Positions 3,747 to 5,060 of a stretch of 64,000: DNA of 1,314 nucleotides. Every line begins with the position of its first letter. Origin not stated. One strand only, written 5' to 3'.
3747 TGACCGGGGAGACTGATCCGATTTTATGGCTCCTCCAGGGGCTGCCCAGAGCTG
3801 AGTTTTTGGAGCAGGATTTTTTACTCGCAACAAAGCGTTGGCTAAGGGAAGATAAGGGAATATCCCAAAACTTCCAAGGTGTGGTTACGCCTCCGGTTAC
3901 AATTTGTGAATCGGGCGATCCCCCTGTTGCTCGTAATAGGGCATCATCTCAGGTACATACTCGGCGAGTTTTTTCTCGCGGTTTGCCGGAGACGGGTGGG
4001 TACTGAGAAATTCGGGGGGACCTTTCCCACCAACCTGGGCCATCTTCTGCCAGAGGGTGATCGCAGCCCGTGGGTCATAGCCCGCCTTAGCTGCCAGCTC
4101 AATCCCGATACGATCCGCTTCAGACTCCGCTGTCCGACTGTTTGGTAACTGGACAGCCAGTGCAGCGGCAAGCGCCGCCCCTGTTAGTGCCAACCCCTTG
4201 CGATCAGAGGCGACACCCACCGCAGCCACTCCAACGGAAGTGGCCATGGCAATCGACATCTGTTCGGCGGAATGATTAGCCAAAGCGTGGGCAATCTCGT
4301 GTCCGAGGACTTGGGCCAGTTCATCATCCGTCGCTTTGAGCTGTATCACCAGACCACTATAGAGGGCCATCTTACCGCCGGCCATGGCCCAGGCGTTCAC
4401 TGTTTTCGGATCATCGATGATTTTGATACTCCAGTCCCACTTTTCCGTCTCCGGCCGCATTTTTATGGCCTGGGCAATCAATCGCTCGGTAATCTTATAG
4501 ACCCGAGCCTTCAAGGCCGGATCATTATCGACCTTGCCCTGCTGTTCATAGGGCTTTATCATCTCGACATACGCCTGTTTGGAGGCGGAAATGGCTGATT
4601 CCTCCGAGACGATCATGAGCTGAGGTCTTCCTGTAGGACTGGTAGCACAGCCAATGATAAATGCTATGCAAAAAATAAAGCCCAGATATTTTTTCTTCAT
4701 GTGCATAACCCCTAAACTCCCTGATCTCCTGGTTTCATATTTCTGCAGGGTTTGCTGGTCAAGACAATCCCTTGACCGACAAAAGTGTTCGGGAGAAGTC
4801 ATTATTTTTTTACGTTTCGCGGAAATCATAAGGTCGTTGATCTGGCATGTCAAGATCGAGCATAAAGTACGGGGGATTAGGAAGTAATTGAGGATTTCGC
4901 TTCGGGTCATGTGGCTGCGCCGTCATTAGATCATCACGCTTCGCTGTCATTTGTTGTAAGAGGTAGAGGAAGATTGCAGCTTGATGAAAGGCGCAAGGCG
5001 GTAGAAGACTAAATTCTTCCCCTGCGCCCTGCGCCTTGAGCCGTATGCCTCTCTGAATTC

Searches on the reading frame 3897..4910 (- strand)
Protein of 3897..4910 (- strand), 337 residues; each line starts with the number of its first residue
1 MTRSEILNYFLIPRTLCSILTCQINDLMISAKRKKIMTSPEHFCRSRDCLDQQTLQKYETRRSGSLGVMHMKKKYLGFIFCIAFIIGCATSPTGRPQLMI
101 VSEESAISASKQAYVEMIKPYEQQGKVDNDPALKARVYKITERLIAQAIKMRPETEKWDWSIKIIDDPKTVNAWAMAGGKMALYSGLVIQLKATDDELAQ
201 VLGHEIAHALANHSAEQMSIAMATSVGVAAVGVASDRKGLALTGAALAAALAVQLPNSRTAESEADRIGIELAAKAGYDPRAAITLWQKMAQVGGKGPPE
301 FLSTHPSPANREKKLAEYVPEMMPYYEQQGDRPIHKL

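Call 66: search_protein_families(library=pfam, proteins=[window:3897-4910:-], max_evalue=0.001)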
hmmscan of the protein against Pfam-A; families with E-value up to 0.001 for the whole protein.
window:3897-4910:- (337 aa): 1 family
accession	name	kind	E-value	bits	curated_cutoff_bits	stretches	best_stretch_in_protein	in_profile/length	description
PF01435.24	Peptidase_M48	-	1.4e-37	129.8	20.3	1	133-317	3-184/186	Peptidase family M48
